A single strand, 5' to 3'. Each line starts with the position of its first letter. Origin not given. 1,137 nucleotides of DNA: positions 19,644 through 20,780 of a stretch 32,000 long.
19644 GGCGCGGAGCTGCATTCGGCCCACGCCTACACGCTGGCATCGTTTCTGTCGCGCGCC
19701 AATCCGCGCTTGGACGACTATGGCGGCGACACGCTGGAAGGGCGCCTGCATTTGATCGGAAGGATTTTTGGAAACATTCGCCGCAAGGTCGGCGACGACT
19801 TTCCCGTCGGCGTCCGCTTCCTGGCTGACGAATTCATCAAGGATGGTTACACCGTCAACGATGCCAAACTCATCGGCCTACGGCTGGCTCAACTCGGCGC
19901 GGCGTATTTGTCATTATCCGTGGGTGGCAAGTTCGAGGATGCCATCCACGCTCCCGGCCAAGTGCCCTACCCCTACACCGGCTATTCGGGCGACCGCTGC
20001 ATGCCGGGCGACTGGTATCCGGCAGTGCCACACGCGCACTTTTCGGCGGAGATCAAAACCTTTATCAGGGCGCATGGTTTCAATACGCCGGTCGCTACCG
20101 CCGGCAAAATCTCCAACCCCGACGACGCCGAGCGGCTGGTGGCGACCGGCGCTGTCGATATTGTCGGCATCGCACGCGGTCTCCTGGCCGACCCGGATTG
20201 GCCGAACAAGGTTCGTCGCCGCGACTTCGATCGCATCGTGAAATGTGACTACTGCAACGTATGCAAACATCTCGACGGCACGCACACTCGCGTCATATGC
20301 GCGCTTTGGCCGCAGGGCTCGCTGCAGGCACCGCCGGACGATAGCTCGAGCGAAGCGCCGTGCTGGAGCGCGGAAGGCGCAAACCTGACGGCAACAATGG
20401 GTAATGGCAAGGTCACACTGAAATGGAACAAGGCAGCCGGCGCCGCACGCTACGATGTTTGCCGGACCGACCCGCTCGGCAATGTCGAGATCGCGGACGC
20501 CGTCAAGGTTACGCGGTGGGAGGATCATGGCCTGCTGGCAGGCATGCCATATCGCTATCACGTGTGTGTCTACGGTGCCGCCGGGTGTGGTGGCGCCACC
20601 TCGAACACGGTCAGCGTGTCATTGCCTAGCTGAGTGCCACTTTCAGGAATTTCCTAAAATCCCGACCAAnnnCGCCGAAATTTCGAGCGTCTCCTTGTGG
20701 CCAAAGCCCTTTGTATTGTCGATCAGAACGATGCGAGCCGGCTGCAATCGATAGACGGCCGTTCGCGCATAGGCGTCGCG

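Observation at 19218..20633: Old-yellow-enzyme homologue with an Fe-S motif, no NAD(P)H/FAD domain, and a C-terminal FN3-like domain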

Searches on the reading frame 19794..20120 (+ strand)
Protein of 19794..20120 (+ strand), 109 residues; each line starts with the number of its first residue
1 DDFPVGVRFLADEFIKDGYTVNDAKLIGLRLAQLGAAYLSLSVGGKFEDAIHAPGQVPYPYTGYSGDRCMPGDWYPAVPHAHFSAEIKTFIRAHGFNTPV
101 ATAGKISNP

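Call 61: search_solved_structures(query=window:19794-20120:+, max_evalue=10, show_alignments=5)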
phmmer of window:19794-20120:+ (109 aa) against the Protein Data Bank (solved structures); distinct sequences matched with E-value up to 10: 4.
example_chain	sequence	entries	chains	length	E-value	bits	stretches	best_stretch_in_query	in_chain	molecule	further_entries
3ihs_A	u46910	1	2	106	1.2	12.7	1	8-53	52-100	Phosphocarrier protein HPr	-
1q15_A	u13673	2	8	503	1.3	12.7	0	14-45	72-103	CarA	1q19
8e74_Z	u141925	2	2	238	1.4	12.5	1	40-93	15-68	Transcription termination/antitermination protein NusG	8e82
8eos_G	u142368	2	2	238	1.4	12.5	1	40-93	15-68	Transcription termination/antitermination protein NusG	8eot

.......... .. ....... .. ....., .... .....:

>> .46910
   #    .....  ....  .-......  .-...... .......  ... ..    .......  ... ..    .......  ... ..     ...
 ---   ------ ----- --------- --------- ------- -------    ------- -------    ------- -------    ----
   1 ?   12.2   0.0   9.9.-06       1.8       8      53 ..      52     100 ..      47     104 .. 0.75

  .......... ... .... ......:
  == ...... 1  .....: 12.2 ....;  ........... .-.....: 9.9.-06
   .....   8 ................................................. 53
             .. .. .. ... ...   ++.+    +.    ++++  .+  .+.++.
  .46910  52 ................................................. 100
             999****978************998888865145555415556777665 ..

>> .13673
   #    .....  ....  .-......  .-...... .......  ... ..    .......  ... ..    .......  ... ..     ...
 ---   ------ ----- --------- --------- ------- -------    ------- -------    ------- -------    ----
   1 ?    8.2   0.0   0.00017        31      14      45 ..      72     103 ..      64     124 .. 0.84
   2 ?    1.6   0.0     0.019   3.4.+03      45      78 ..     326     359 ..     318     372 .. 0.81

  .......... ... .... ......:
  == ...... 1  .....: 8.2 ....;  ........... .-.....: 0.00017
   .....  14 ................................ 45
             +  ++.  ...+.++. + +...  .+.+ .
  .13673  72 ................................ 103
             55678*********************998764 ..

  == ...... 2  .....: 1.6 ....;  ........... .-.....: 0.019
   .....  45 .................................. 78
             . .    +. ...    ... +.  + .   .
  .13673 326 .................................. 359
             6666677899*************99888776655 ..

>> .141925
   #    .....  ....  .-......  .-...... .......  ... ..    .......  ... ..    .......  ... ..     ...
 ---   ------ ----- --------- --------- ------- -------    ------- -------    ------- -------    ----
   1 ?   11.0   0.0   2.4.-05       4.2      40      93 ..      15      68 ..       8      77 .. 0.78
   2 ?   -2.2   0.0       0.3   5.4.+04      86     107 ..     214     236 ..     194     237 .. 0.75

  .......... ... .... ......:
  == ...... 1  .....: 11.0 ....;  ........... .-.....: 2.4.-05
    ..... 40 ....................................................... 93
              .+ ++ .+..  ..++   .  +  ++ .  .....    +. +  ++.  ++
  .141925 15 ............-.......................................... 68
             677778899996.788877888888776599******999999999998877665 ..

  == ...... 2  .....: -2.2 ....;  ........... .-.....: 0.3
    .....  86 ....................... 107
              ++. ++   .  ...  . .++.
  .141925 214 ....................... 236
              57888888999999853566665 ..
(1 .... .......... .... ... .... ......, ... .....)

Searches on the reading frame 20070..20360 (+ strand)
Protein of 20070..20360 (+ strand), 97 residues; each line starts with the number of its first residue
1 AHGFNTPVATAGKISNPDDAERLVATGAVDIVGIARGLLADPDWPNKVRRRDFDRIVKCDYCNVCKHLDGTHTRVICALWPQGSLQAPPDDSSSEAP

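Call 29: search_solved_structures(query=window:20070-20360:+, max_evalue=1, show_alignments=5)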
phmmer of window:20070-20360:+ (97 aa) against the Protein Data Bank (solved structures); distinct sequences matched with E-value up to 1: 41.
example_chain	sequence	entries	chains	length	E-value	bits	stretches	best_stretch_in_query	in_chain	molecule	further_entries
3k30_A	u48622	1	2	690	9.7e-10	41.5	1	6-81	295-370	Histamine dehydrogenase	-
1djq_A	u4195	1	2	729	5.6e-09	39.1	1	6-65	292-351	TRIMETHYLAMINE DEHYDROGENASE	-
1djn_A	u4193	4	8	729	5.6e-09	39.1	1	6-65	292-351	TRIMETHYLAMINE DEHYDROGENASE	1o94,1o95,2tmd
6de6_A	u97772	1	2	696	4.1e-08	36.3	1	6-73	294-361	Histamine dehydrogenase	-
6l6j_A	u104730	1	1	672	8.2e-08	35.3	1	6-82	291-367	Oxidored_FMN domain-containing protein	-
6qkg_A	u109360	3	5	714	7e-06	29.1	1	3-64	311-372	NCR A | NCR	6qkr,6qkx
7o0t_A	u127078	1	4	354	0.00023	24.3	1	5-50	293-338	NADH:flavin oxidoreductase/NADH oxidase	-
1ps9_A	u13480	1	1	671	0.00065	22.8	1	5-64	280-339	2,4-dienoyl-CoA reductase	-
5ocs_A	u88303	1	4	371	0.00069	22.7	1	6-46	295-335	Putative NADH-depentdent flavin oxidoreductase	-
8e5h_A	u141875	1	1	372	0.0018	21.4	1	5-49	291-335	NADH:flavin oxidoreductase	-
3hf3_A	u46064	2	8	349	0.03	17.5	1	10-48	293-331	Chromate reductase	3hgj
5nux_A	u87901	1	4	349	0.031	17.4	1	10-48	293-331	Chromate reductase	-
5ogt_A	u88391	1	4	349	0.032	17.4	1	10-48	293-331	Chromate reductase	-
8uaj_A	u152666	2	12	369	0.032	17.4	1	10-48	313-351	NADPH dehydrogenase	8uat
2gou_A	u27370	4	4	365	0.078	16.1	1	11-50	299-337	oxidoreductase, FMN-binding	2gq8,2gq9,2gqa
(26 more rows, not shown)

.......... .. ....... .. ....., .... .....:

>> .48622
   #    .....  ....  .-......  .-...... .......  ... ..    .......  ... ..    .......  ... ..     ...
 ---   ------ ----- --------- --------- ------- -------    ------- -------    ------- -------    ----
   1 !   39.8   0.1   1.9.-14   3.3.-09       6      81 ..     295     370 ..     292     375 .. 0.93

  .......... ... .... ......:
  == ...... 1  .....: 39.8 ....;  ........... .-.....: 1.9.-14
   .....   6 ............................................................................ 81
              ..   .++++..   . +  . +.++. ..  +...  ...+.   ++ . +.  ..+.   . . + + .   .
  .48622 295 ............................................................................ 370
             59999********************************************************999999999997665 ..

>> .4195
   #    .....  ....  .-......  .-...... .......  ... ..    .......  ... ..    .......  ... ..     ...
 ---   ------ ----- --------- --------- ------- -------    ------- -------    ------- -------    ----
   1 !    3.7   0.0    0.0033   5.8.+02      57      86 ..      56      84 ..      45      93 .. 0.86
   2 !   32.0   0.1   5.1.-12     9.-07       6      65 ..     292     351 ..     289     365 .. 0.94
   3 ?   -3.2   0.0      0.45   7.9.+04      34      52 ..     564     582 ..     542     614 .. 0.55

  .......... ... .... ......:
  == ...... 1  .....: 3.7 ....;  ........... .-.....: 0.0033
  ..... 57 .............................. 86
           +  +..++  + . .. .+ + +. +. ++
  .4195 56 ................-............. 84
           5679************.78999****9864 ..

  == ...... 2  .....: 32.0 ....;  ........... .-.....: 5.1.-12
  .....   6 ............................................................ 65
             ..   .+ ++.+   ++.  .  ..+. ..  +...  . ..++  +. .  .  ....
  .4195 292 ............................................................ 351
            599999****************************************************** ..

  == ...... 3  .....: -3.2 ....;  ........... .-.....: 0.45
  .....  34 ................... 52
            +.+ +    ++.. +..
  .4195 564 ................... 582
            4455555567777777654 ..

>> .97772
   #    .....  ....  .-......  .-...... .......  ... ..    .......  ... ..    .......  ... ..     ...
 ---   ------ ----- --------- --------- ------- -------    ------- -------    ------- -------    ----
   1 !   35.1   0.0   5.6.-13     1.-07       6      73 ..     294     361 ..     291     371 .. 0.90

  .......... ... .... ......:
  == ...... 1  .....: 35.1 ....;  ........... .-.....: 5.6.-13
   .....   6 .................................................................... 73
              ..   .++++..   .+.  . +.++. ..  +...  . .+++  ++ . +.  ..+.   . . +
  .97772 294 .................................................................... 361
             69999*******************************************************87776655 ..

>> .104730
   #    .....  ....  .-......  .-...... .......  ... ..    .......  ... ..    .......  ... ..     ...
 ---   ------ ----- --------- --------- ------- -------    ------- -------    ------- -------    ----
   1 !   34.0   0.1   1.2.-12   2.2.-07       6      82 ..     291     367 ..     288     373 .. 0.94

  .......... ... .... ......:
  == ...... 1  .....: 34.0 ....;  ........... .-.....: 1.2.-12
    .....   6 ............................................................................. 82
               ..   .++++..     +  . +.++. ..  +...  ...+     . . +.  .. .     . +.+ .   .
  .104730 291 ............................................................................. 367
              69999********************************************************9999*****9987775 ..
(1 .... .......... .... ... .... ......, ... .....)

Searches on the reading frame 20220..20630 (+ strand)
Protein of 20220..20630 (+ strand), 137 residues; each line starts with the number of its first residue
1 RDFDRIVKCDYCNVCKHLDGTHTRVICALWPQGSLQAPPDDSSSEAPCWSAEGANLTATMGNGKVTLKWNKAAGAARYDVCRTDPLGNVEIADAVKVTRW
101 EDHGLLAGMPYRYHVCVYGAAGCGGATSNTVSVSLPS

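Call 17: search_protein_representatives(protein=window:20220-20630:+)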
Query: 137 residues. Proteins with E-value up to 0.001 (for the whole library): 6737; up to 1e-10: 1560; up to 1e-30: 98. The best 150 are listed.
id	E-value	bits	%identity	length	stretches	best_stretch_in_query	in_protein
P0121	1.8e-125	430.2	33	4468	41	46-133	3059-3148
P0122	1.3e-124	427.4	31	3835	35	46-132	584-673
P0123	3.1e-119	410.0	27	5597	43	60-137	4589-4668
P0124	4.9e-98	341.2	31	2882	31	50-133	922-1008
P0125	2.7e-97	338.8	37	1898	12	42-130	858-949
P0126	4.9e-94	328.2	32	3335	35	54-131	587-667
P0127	2.5e-86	303.3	34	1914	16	50-130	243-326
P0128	2.9e-83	293.3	29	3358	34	54-136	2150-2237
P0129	5.1e-80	282.8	29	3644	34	55-134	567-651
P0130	8.5e-80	282.0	32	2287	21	24-132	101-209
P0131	2.9e-78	277.0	36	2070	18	51-122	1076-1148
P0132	1.5e-69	248.8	31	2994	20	53-130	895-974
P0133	5.5e-67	240.5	31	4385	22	51-129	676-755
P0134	6.6e-65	233.7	33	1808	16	54-133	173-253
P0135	4.0e-64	231.2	34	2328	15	55-134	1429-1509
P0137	3.1e-63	228.3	35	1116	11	39-130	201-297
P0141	2.7e-57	209.0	68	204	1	3-136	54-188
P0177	3.7e-38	147.0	36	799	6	46-130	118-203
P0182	4.5e-37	143.5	38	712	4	46-129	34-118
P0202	1.4e-33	132.1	47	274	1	3-133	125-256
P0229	1.2e-29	119.4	47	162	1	4-130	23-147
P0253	2.5e-28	115.1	36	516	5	51-129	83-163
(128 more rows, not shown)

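Call 18: search_protein_families(library=pfam, proteins=[P0182, P0253, P0177, P0137, P0141, P0202, P0229], max_evalue=0.001)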
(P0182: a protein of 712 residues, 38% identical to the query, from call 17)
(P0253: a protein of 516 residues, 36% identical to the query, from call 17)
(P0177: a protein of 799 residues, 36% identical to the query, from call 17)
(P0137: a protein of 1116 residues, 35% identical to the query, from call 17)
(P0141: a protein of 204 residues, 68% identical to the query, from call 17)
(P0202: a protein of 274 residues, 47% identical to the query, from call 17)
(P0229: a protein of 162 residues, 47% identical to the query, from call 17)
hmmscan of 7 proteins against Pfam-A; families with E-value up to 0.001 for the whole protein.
P0182 (712 aa): 9 families
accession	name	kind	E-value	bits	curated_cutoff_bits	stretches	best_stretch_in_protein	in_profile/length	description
PF00041.27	fn3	-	6.4e-40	135.7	25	4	130-210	2-82/84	Fibronectin type III domain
PF21910.2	GH85_C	-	2.8e-22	79.4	27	3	135-201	11-81/95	GH85 endohexosaminidases, C-terminal domain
PF16655.11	PhoD_N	-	3.9e-13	50.2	30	0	134-199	19-78/90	PhoD-like phosphatase, N-terminal domain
PF01108.23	Tissue_fac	-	2.9e-12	46.8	27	0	122-204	16-106/107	Tissue factor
PF25059.1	FN3_DSCAM-DSCAML_C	-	2.6e-11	44.1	39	0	408-462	27-81/89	DSCAM/DSCAML C-terminal Fn3-like domain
PF16706.11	Izumo-Ig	-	2.5e-09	37.4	26.7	0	145-177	17-50/88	Izumo-like Immunoglobulin domain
PF16656.11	Pur_ac_phosph_N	-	1.8e-08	35.3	30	0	137-203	9-86/93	Purple acid Phosphatase, N-terminal domain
PF19081.6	Ig_7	-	4e-08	33.9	27.3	0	128-201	1-69/84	Ig-like domain CHU_C associated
PF24489.1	Ig_J_second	-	6.8e-07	29.7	27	0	130-212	2-92/105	Tip attachment protein J second Ig-like domain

P0253 (516 aa): 8 families
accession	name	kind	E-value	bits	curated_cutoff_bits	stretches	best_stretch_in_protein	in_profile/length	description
PF00041.27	fn3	-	1.4e-29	102.6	25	4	84-162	2-79/84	Fibronectin type III domain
PF16655.11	PhoD_N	-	3.9e-12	47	30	0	305-335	57-81/90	PhoD-like phosphatase, N-terminal domain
PF25059.1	FN3_DSCAM-DSCAML_C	-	7.2e-11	42.7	39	0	209-252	35-78/89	DSCAM/DSCAML C-terminal Fn3-like domain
PF01108.23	Tissue_fac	-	9.8e-11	41.9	27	1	74-158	14-105/107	Tissue factor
PF24489.1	Ig_J_second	-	5.3e-10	39.7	27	0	131-167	55-93/105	Tip attachment protein J second Ig-like domain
PF16656.11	Pur_ac_phosph_N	-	2.2e-09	38.2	30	0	170-243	23-84/93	Purple acid Phosphatase, N-terminal domain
PF25788.1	Ig_Rha78A_N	-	8.2e-06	26.5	27.4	0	272-339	20-96/105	Rha78A-like, N-terminal immunoglobulin domain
PF21910.2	GH85_C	-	0.00025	21.9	27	0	4-32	13-41/95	GH85 endohexosaminidases, C-terminal domain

P0177 (799 aa): 14 families
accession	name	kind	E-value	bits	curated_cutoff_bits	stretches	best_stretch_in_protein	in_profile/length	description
PF00041.27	fn3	-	8.9e-55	183.3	25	6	617-699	2-82/84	Fibronectin type III domain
PF13385.13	Laminin_G_3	-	3.7e-27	95.8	27.6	1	259-417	1-151/151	Concanavalin A-like lectin/glucanases superfamily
PF21910.2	GH85_C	-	2e-25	89.5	27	0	438-505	11-80/95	GH85 endohexosaminidases, C-terminal domain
PF01108.23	Tissue_fac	-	9.2e-25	87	27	1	610-692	17-105/107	Tissue factor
PF16656.11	Pur_ac_phosph_N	-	6.9e-15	55.8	30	0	529-601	6-84/93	Purple acid Phosphatase, N-terminal domain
PF25059.1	FN3_DSCAM-DSCAML_C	-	2.7e-14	53.7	39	0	657-698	36-77/89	DSCAM/DSCAML C-terminal Fn3-like domain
PF16655.11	PhoD_N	-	4.3e-12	46.8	30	0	528-597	18-79/90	PhoD-like phosphatase, N-terminal domain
PF24489.1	Ig_J_second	-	3.2e-11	43.6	27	0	525-602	2-86/105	Tip attachment protein J second Ig-like domain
PF19081.6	Ig_7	-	4.4e-11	43.4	27.3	0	431-504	1-69/84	Ig-like domain CHU_C associated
PF25788.1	Ig_Rha78A_N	-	4.8e-09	36.9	27.4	0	39-113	15-97/105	Rha78A-like, N-terminal immunoglobulin domain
PF10179.15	NDNF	-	3.5e-07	30.8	27.3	0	664-692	87-115/127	Neuron-derived neurotrophic factor, first Fn(III) domain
PF07953.20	Toxin_R_bind_N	-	1.1e-05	25.7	23.8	1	228-411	3-191/191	Clostridium neurotoxin, N-terminal receptor binding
PF18611.7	IL3Ra_N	-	7.1e-05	23.1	26.1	0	536-593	9-66/78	IL-3 receptor alpha chain N-terminal domain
PF16303.10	DUF4945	-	0.00092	19.7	28.4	0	435-451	20-36/115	Domain of unknown function (DUF4945)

P0137 (1116 aa): 12 families
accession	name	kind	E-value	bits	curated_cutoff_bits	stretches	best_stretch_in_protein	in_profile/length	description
PF00041.27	fn3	-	3.3e-77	255.2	25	9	30-113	3-83/84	Fibronectin type III domain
PF21910.2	GH85_C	-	1.5e-29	102.7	27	0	775-848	10-83/95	GH85 endohexosaminidases, C-terminal domain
PF24489.1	Ig_J_second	-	1.7e-21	76.6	27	0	492-569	3-86/105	Tip attachment protein J second Ig-like domain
PF24421.1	Ig_J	-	4.4e-19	68.9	29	0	524-573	49-97/104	Tip attachment protein J, Ig-like domain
PF25788.1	Ig_Rha78A_N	-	3.7e-17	62.9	27.4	0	343-393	51-101/105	Rha78A-like, N-terminal immunoglobulin domain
PF01108.23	Tissue_fac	-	1.9e-13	50.6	27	0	762-848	15-105/107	Tissue factor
PF16656.11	Pur_ac_phosph_N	-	3.5e-12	47.2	30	0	225-289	27-84/93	Purple acid Phosphatase, N-terminal domain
PF25059.1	FN3_DSCAM-DSCAML_C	-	6.9e-11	42.8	39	0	76-123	42-89/89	DSCAM/DSCAML C-terminal Fn3-like domain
PF06486.16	DUF1093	-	5.2e-10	40.3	26.3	0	824-849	17-46/81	Protein of unknown function (DUF1093)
PF18611.7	IL3Ra_N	-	2.8e-07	30.8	26.1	0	691-747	10-65/78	IL-3 receptor alpha chain N-terminal domain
PF17206.9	SeqA_N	-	7.7e-06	25.6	23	0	646-660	11-25/36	SeqA protein N-terminal domain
PF16383.10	DUF4992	-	7.9e-06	26.1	29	0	762-799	44-81/183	Domain of unknown function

P0141 (204 aa): 1 family
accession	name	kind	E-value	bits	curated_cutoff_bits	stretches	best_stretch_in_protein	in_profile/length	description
PF00041.27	fn3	-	0.00087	19.9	25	0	106-183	5-81/84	Fibronectin type III domain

P0202 (274 aa): 2 families
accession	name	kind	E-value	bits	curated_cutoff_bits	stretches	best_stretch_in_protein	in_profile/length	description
PF00724.26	Oxidored_FMN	-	8.3e-07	29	27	1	74-122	289-337/342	NADH:flavin oxidoreductase / NADH oxidase family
PF00041.27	fn3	-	0.00061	20.4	25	1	177-256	5-83/84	Fibronectin type III domain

P0229 (162 aa): 0 families
